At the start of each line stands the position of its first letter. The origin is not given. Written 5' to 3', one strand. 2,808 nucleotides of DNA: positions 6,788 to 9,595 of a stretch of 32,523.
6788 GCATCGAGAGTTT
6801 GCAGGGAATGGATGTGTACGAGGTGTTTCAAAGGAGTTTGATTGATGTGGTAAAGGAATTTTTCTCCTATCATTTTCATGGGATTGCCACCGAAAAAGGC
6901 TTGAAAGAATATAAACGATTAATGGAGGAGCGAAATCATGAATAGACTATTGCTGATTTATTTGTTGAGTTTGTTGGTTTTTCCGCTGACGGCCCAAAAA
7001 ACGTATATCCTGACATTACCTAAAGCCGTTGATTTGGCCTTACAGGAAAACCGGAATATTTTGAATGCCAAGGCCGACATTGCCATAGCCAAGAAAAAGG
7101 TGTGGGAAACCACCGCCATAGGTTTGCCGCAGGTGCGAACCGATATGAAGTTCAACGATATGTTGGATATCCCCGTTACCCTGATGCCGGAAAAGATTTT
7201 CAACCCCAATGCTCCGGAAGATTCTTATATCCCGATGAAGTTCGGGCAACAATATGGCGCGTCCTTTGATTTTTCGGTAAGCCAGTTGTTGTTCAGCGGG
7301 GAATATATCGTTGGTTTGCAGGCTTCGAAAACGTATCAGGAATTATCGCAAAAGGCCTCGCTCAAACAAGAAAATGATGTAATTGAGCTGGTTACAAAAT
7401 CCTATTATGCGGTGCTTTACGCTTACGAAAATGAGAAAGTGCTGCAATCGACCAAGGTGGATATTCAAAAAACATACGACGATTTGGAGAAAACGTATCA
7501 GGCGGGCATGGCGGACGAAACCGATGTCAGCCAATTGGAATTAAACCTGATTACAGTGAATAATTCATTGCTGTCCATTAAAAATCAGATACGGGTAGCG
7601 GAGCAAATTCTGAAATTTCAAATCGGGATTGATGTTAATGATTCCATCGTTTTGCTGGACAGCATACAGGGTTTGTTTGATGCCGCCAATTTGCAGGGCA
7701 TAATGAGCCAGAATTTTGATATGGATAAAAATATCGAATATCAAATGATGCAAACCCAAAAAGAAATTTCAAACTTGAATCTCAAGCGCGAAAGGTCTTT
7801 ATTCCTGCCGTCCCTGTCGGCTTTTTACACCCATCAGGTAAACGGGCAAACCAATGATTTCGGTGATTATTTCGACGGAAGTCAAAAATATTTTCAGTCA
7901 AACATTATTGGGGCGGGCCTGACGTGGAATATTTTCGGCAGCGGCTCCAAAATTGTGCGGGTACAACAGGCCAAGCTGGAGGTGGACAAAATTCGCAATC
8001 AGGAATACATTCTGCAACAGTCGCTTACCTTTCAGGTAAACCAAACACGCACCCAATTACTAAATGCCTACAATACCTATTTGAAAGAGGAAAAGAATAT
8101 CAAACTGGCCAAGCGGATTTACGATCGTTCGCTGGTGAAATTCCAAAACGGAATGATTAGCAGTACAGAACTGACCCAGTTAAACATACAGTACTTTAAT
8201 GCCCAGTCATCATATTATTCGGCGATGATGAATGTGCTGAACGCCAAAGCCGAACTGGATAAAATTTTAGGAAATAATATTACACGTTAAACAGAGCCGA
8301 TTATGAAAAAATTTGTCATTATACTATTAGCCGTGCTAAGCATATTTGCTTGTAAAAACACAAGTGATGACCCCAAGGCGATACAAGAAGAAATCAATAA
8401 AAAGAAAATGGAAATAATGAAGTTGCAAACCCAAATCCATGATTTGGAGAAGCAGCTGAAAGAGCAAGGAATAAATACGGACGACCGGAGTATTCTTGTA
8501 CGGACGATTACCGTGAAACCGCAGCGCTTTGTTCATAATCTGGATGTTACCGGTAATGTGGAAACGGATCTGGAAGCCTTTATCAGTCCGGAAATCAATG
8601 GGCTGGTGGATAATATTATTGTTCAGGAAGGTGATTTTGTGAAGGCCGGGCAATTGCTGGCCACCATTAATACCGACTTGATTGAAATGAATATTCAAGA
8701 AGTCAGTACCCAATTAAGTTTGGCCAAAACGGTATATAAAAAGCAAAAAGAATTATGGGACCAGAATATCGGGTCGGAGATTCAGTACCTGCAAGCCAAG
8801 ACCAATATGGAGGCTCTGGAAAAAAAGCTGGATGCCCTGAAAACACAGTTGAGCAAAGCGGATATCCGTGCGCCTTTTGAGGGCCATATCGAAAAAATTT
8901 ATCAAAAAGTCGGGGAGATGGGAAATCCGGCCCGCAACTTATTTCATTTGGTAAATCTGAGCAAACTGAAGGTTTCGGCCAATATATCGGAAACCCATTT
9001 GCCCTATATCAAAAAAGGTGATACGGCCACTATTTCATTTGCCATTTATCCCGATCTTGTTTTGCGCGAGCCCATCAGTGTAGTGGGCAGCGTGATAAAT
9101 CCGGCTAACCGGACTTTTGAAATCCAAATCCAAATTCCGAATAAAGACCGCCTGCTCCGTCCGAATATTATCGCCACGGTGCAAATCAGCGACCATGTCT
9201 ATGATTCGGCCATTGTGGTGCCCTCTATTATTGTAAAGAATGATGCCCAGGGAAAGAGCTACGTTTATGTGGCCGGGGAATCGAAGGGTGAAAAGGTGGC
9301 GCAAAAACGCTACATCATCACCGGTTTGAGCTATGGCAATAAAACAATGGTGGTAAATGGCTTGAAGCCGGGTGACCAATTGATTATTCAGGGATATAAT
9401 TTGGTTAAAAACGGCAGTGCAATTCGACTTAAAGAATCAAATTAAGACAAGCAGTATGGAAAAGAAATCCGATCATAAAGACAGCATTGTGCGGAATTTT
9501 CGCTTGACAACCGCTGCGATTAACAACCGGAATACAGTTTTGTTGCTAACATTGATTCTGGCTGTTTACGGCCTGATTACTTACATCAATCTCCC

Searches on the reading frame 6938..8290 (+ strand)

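Call 62: search_protein_families(library=pfam, proteins=[window:6938-8290:+], max_evalue=0.00001)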
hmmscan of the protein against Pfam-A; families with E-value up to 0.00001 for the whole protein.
window:6938-8290:+ (450 aa): 1 family
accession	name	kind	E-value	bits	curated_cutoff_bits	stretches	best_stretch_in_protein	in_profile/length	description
PF02321.23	OEP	-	3.8e-45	154.4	22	2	264-445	11-187/187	Outer membrane efflux protein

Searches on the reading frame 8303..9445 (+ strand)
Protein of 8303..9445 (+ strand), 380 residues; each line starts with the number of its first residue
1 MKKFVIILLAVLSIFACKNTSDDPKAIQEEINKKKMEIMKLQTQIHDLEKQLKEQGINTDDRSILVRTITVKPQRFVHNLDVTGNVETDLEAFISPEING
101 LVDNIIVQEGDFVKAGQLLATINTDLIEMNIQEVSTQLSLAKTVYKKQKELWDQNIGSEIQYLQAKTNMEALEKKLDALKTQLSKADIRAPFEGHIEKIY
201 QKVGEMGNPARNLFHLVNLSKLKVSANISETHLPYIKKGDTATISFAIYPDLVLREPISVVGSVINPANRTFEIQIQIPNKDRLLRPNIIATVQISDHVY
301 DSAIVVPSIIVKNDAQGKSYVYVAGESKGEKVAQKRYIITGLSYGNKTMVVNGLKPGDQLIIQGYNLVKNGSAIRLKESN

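Call 62: search_protein_families(library=pfam, proteins=[window:8303-9445:+], max_evalue=0.00001)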
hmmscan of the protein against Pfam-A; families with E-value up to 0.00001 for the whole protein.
window:8303-9445:+ (380 aa): 4 families
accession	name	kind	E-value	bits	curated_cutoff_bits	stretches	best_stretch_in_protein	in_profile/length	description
PF16576.10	HlyD_D23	-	9.6e-27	94.1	30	1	78-291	4-214/214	Barrel-sandwich domain of CusB or HlyD membrane-fusion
PF13437.12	HlyD_3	-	2.8e-14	54.2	22.2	1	188-287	2-105/106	HlyD family secretion protein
PF13533.13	Biotin_lipoyl_2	-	5.5e-08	32.9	29.8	1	93-123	2-32/32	Biotin-lipoyl like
PF00364.28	Biotin_lipoyl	-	7.3e-07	29.4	22.1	0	94-132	4-46/73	Biotin-requiring enzyme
